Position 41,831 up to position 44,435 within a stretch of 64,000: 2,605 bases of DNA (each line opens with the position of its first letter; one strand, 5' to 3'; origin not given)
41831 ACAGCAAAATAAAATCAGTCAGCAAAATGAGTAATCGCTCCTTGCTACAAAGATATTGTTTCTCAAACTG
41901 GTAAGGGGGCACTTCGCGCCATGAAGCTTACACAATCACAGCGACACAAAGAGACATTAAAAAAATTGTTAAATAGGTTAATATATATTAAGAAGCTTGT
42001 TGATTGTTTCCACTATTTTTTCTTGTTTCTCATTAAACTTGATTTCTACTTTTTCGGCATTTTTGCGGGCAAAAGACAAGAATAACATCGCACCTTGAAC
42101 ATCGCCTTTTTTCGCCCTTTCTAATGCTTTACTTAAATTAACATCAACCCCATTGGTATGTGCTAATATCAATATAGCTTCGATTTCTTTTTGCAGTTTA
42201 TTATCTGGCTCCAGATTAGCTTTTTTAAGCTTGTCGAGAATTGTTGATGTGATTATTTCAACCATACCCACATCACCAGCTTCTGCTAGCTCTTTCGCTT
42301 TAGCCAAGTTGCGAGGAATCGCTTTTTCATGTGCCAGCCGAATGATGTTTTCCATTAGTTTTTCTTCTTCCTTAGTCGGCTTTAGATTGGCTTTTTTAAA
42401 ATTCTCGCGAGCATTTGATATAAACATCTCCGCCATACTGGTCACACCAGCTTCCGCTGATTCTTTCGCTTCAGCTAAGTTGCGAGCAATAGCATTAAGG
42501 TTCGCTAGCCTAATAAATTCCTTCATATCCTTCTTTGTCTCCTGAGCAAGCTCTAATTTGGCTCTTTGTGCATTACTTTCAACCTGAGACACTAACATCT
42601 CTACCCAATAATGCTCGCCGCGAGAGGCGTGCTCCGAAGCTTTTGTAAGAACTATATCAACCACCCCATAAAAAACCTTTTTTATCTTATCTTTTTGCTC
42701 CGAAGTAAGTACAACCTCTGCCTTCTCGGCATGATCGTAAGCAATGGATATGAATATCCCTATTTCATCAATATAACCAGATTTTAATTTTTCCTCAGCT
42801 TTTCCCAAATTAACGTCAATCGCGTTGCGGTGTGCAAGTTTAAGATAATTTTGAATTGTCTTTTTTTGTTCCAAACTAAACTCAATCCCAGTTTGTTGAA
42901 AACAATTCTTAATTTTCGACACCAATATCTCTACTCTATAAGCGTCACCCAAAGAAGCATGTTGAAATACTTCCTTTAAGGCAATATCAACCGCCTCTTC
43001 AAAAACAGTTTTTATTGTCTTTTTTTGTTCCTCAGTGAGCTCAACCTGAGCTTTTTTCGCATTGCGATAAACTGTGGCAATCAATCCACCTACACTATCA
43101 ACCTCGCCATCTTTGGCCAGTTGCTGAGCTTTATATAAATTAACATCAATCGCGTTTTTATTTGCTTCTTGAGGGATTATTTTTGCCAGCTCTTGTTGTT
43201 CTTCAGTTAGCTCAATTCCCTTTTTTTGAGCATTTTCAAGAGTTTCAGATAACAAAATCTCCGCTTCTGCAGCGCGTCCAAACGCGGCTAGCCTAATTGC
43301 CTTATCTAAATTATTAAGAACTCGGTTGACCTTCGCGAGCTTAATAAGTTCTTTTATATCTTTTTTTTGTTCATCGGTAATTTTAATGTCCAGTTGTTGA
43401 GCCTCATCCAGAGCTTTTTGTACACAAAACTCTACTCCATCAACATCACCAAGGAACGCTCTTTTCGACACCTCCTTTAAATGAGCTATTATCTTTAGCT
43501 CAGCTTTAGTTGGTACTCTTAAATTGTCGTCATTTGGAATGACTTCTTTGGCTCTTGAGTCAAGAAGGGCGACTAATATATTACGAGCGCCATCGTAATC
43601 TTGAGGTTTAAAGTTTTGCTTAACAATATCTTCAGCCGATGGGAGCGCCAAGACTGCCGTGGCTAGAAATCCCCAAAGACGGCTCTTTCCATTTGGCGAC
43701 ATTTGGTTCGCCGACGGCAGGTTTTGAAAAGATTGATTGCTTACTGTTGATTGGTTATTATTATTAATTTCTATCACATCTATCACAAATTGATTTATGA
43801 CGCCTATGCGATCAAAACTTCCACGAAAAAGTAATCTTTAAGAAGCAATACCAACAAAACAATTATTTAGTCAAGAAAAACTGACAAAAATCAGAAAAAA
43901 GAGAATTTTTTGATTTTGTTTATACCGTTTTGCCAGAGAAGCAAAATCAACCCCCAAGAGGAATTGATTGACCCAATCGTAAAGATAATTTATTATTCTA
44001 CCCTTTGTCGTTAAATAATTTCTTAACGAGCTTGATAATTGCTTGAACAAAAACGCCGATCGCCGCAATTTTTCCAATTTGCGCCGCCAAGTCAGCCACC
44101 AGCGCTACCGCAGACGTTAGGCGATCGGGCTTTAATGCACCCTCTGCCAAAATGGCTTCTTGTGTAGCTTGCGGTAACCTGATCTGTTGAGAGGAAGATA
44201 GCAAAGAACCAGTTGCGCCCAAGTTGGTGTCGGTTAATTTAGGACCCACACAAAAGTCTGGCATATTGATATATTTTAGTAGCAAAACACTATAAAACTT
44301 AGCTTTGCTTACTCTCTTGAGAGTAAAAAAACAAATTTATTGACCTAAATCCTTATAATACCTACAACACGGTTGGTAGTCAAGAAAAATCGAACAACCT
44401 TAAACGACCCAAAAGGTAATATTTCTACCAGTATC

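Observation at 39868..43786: Tandem paralogous genes for secreted all-alpha repeat proteins of about 57 residues per repeat, with duplicated promoters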

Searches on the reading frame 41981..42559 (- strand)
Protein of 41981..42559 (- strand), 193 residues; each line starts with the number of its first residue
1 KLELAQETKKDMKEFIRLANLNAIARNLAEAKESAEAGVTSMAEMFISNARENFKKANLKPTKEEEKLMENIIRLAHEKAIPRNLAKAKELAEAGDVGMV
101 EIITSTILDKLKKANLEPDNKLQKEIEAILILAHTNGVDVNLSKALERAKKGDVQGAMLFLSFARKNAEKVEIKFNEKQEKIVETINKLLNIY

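Call 54: predict_structure(alignment_id=A6)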
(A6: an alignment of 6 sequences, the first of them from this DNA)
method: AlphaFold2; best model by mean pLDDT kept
length: 193 residues; sequences in the alignment: 6
mean_pLDDT: 95.4   pTM: 0.81
mean pLDDT of the five models: 95.4, 95.3, 94.9, 94.8, 94.7
residues with pLDDT >= 90: 174; 70-90: 17; 50-70: 2; < 50: 0
segments of 3 or more residues with pLDDT < 50: none
pLDDT, mean of each block of 10 residues (from residue 1): 76 90 97 98 98 95 97 98 97 98 97 94 97 98 98 97 98 97 97 83
secondary structure, 60 per line:
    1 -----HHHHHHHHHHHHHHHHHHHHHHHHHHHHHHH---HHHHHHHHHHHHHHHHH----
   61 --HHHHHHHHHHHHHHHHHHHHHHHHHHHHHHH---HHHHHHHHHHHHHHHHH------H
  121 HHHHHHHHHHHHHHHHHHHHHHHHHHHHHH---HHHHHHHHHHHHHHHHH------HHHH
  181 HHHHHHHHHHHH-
elements in order: H6-36 H40-56 H63-93 H97-113 H120-150 H154-170 H177-192

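Call 57: fold_search(model_id=the predicted structure, library=pdb)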
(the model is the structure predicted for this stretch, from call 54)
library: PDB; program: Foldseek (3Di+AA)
matches with E <= 10: 577; with E <= 0.001: 0
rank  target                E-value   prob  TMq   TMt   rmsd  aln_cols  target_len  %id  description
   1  8fiq_A                5.9e-02  0.91  0.22  0.25  16.8       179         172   19  Multi-state design of two-state switchable hinge proteins (released 2023-08-16)
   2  5cwl_B                6.1e-02  0.87  0.23  0.25  15.9       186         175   16  Crystal structure of de novo designed helical repeat protein DHR54 (released 2015-12-16)
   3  5cwl_A                6.7e-02  0.85  0.22  0.24  16.1       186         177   15  Crystal structure of de novo designed helical repeat protein DHR54 (released 2015-12-16)
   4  8fin_B                1.3e-01  0.77  0.23  0.25  15.6       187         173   20  Multi-state design of two-state switchable hinge proteins (released 2023-08-16)
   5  2hr2_B                2.0e-01  0.75  0.24  0.29  14.9       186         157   14  Crystal structure of a tpr-like protein (ct2138) from chlorobium tepidum tls at 2.54 A resolution (released 2006-09-19)
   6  8g9k_B                2.0e-01  0.54  0.24  0.23  16.3       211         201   16  Geometrically programmable nanomaterial construction using regularized protein building blocks (released 2024-03-13)
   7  8fin_A                2.1e-01  0.63  0.23  0.25  15.8       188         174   20  Multi-state design of two-state switchable hinge proteins (released 2023-08-16)
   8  4igg_A                2.1e-01  0.51  0.22  0.07  23.4       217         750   13  Full-length human alpha-catenin crystal structure (released 2012-12-26)
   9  4uj6                  2.2e-01  0.94  0.37  0.14   9.0       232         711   12  Structure of surface layer protein SbsC, domains 1-6 (released 2016-04-27)
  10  9dze_a                2.4e-01  0.82  0.29  0.22  16.5       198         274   15  Computationally Designed Bifaceted Protein Nanomaterial pD5-14 (released 2024-10-30)
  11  8fbn_F                2.4e-01  0.57  0.24  0.23  14.8       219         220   17  Improving the secretion of designed protein assemblies through negative design of cryptic transmembrane domains (released 2023-03-22)
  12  6w2r_D                3.0e-01  0.51  0.24  0.22  15.5       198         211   17  Junction 19, DHR54-DHR79 (released 2020-04-15)
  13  5cwq                  3.0e-01  0.47  0.24  0.20  20.9       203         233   19  Crystal structure of de novo designed helical repeat protein DHR81 (released 2015-12-16)
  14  2ra1                  3.1e-01  0.85  0.34  0.20   9.4       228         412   13  Crystal structure of the N-terminal part of the bacterial S-layer protein SbsC (released 2008-08-19)
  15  9dze_K                3.3e-01  0.44  0.23  0.16  15.5       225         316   20  Computationally Designed Bifaceted Protein Nanomaterial pD5-14 (released 2024-10-30)
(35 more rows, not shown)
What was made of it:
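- On TPR / Sel1-like repeats (Pfam clan CL0020): TM to TPR-like and designed solenoids is 0.2-0.29 (call 57).
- On SbsC spectrin-like repeat (PF22360) / spectrin-type three-helix arrays: SbsC gives the best TM (0.37) but E is 0.2 (call 57).
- Closest known: De novo designed helical repeat proteins. Different: Here the unit is 57 residues with helices of 31 and 17 residues, and superposition is poor (TM 0.22-0.25, rmsd ~16 A) (call 57).
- Superposition on compact designed solenoids is poor (TM 0.22-0.25, rmsd 16 A) (call 57).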

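Call 87: fold_search(model_id=the predicted structure, library=viral)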
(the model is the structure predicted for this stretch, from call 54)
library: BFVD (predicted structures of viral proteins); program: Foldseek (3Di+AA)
matches with E <= 10: 233; with E <= 0.001: 0
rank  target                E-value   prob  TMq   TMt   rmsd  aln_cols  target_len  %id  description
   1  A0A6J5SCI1            4.8e-01  0.41  0.26  0.12  11.7       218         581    9  Uncharacterized protein [uncultured Caudovirales phage]
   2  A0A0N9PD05            7.0e-01  0.90  0.39  0.32  10.6       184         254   14  (no name in the UniProt tables at hand)
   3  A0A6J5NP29            8.4e-01  0.44  0.30  0.10  14.9       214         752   13  Uncharacterized protein [uncultured Caudovirales phage]
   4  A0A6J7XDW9            8.4e-01  0.23  0.27  0.07  16.4       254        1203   11  Uncharacterized protein [uncultured Caudovirales phage]
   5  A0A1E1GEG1            9.2e-01  0.38  0.28  0.11  13.7       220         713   13  (no name in the UniProt tables at hand)
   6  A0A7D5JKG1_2          1.1e+00  0.20  0.24  0.04  44.2       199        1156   14  (no name in the UniProt tables at hand)
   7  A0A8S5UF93            1.1e+00  0.15  0.23  0.16  21.1       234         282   11  Uncharacterized protein [Myoviridae sp. ctcyQ27]
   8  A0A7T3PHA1            1.4e+00  0.15  0.24  0.10  19.1       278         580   14  (no name in the UniProt tables at hand)
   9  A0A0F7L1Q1            1.4e+00  0.12  0.21  0.08  31.8       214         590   17  Rad50/SbcC-type AAA domain-containing protein [uncultured marine virus]
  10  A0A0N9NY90            1.5e+00  0.15  0.24  0.07  13.0       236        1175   14  (no name in the UniProt tables at hand)
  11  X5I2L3                1.5e+00  0.08  0.19  0.15  21.6       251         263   10  Uncharacterized protein [Pseudomonas phage KPP25]
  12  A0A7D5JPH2            1.5e+00  0.51  0.31  0.39   7.5       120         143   13  (no name in the UniProt tables at hand)
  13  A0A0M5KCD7            1.5e+00  0.20  0.25  0.13  14.4       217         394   15  (no name in the UniProt tables at hand)
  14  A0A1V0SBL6            1.6e+00  0.13  0.18  0.15  17.7       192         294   14  Gamma-soluble NSF attachment protein [Catovirus CTV1]
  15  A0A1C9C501            1.7e+00  0.47  0.27  0.09  11.7       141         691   11  Uncharacterized protein [Heterosigma akashiwo virus 01]
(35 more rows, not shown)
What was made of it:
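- On Anti-phage defence or phage protein families: Foldseek against BFVD gave nothing below E 0.48 (call 87).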

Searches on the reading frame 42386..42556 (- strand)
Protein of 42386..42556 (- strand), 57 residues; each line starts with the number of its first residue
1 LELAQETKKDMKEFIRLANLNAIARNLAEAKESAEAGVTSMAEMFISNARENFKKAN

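Call 31: search_solved_structures(query=A4, max_evalue=10, show_alignments=2)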
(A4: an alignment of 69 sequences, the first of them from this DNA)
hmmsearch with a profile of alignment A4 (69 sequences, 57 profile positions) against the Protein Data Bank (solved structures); distinct sequences matched with E-value up to 10: 20.
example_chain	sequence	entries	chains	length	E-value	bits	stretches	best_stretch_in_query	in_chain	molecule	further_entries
5cwl_A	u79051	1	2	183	1.3e-05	28.1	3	29-57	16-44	Designed helical repeat protein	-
6e9r_B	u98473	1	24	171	1.8e-05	27.6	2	30-57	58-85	DHF46 filament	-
6e9x_C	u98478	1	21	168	0.00027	23.8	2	30-57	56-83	DHF91 filament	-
8fin_A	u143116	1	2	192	0.0005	22.9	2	29-57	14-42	cs207A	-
9lnt_A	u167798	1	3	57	0.00095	22.1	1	23-55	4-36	mAIT03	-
8upa_A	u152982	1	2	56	0.03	17.3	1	25-55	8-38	De novo designed IL-6 mimetic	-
6k0a_G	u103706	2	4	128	0.05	16.6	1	8-53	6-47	Ribonuclease P protein component 4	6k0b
9e71_Bb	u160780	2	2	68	0.059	16.3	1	26-55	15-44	aS35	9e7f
8fiq_A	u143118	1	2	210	0.097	15.6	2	29-57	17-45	cs207AB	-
6w2r_A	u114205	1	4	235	0.14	15.1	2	29-57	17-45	Junction 19 DHR54-DHR79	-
8w97_A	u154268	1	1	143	0.15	15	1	2-25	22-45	De novo design protein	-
9lys_A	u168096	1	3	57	0.45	13.5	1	25-56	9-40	dAIT03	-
9hy4_A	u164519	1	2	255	0.51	13.3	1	23-57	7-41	H-2 class I histocompatibility antigen, D-B alpha chain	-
9nds_A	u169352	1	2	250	0.61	13.1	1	25-57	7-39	CSM8 A*02:01/MHC class I antigen chimera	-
3u8v_A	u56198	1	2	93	0.67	12.9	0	26-53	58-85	Metal-binding protein smbP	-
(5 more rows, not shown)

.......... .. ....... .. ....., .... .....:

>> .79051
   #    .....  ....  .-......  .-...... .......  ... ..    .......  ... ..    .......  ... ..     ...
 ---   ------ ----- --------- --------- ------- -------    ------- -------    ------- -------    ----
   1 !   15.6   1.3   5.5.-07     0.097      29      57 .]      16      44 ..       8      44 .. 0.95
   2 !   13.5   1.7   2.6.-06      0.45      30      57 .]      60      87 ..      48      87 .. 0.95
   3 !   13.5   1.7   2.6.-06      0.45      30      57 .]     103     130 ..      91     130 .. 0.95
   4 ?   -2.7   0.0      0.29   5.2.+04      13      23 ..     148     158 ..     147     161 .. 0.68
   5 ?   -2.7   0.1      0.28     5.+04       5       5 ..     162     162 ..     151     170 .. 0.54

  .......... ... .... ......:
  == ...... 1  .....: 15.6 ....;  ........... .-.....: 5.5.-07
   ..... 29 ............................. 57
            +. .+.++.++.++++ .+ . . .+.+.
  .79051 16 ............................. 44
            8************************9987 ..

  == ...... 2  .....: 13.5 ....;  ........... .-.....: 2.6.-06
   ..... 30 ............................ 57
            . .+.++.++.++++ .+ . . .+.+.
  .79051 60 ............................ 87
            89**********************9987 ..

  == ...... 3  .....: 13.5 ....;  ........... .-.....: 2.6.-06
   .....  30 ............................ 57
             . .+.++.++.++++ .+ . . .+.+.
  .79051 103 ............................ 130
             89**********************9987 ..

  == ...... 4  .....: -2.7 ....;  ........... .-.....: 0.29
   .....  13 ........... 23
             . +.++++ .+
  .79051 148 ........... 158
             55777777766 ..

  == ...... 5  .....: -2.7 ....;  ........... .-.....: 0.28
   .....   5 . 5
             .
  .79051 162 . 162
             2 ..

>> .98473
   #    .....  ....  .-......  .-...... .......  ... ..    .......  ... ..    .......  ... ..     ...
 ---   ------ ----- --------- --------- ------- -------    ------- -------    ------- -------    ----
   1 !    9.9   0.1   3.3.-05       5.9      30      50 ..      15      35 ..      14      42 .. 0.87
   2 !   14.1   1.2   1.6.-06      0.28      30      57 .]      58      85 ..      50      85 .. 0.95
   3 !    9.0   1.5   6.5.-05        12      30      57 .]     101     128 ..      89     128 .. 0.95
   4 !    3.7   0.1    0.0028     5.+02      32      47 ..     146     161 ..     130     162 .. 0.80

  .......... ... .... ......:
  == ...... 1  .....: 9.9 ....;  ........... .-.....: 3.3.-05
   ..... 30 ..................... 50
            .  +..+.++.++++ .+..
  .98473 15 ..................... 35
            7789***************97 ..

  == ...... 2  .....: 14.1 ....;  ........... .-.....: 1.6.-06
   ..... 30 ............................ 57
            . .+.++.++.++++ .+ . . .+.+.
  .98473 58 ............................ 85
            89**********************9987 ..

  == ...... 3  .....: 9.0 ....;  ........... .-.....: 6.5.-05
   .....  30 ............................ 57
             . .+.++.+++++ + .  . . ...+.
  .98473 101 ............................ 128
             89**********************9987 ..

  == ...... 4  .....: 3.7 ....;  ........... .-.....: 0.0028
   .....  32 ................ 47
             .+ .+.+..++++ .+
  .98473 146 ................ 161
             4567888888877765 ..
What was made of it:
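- Closest known: De novo designed helical repeat proteins. Same: The match covers the hairpin A-x-x-A-x-x-G-[DN]-x-D/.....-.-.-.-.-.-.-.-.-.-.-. (call 31).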

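Call 32: find_homologous_proteins(query=A4, max_evalue=0.001)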
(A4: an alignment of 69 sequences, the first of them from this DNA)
Query A4 (69 sequences): 251 candidates shared short words with the query, none scored E <= 0.001.

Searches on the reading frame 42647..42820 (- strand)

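Call 92: search_protein_families(library=pfam, proteins=[window:42647-42820:-], max_evalue=10)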
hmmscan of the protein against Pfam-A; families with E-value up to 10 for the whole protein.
seq(58 aa): 1 family
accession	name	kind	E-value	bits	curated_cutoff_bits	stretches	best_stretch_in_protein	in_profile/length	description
PF04599.17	Pox_G5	-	0.019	14.4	27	1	6-48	20-60/425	Poxvirus G5 protein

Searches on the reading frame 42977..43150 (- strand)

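Call 92: search_protein_families(library=pfam, proteins=[window:42977-43150:-], max_evalue=10)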
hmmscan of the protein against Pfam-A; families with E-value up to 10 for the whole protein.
seq(58 aa): 1 family
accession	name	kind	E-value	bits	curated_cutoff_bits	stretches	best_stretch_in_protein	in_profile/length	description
PF19777.4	DUF6263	-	0.031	14.3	26.7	1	10-53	53-95/196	Family of unknown function (DUF6263)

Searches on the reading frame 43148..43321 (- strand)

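Call 92: search_protein_families(library=pfam, proteins=[window:43148-43321:-], max_evalue=10)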
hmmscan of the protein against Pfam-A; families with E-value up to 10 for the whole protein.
seq(58 aa): 1 family
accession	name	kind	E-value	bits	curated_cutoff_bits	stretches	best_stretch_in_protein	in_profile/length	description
PF20869.2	FAM186A_PQQAQ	-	0.042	14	45.7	1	27-42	12-27/42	FAM186A, PQQAQ repeat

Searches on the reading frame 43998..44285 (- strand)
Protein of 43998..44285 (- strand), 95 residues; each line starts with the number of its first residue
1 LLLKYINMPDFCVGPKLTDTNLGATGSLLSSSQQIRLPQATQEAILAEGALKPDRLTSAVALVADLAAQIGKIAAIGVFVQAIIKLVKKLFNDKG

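Call 3: search_protein_families(library=pfam, proteins=[window:43998-44285:-], max_evalue=1)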
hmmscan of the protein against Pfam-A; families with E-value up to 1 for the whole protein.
window:43998-44285:- (95 aa): 0 families

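Call 4: search_protein_families(library=ncbifam, proteins=[window:43998-44285:-], max_evalue=1)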
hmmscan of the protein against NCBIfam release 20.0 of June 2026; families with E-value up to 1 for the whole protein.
window:43998-44285:- (95 aa): 0 families

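Call 52: search_protein_families(library=padloc, proteins=[window:43998-44264:-], max_evalue=0.1)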
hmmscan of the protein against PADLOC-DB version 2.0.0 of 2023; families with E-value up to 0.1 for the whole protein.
window:43998-44264:- (88 aa): 0 families

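Call 53: search_protein_families(library=phrogs, proteins=[window:43998-44264:-], max_evalue=0.1)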
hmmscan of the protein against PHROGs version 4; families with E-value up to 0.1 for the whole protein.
window:43998-44264:- (88 aa): 1 family
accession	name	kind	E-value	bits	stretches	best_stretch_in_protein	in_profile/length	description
phrog_28681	-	unknown function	0.095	13.9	0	33-55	8-30/51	-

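Call 96: list_cluster_members(proteins=[P0001, P0002, window:43998-44264:-, window:38890-39702:+])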
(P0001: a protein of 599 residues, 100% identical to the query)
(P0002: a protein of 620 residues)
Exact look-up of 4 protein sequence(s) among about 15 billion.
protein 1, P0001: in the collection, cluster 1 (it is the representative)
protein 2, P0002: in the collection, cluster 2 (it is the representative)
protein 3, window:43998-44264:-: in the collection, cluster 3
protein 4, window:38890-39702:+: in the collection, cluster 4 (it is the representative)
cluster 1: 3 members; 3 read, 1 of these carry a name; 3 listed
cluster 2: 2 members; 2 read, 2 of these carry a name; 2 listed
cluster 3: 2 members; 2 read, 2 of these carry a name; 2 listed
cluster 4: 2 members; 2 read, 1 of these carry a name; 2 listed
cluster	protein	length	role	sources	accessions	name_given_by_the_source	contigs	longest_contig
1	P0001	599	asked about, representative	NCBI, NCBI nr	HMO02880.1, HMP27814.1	MAG TPA: hypothetical protein PKD37_07535 [Oligoflexia bacterium] | hypothetical protein [Oligoflexia bacterium]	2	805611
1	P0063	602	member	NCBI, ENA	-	-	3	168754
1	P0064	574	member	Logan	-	-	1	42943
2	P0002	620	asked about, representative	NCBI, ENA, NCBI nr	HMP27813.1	MAG TPA: hypothetical protein PKD37_07530 [Oligoflexia bacterium] | hypothetical protein [Oligoflexia bacterium]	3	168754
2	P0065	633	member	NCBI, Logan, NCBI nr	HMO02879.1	MAG TPA: hypothetical protein PKA79_07835 [Oligoflexia bacterium] | hypothetical protein [Oligoflexia bacterium]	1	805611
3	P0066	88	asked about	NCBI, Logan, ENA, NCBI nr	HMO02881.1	MAG TPA: hypothetical protein PKA79_07845 [Oligoflexia bacterium] | hypothetical protein [Oligoflexia bacterium]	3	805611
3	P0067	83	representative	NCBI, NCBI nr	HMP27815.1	MAG TPA: hypothetical protein PKD37_07540 [Oligoflexia bacterium] | hypothetical protein [Oligoflexia bacterium]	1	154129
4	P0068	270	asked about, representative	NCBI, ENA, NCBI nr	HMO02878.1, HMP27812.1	MAG TPA: peptidase MA family metallohydrolase [Oligoflexia bacterium] | peptidase MA family metallohydrolase [Oligoflexia bacterium]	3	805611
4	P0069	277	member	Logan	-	-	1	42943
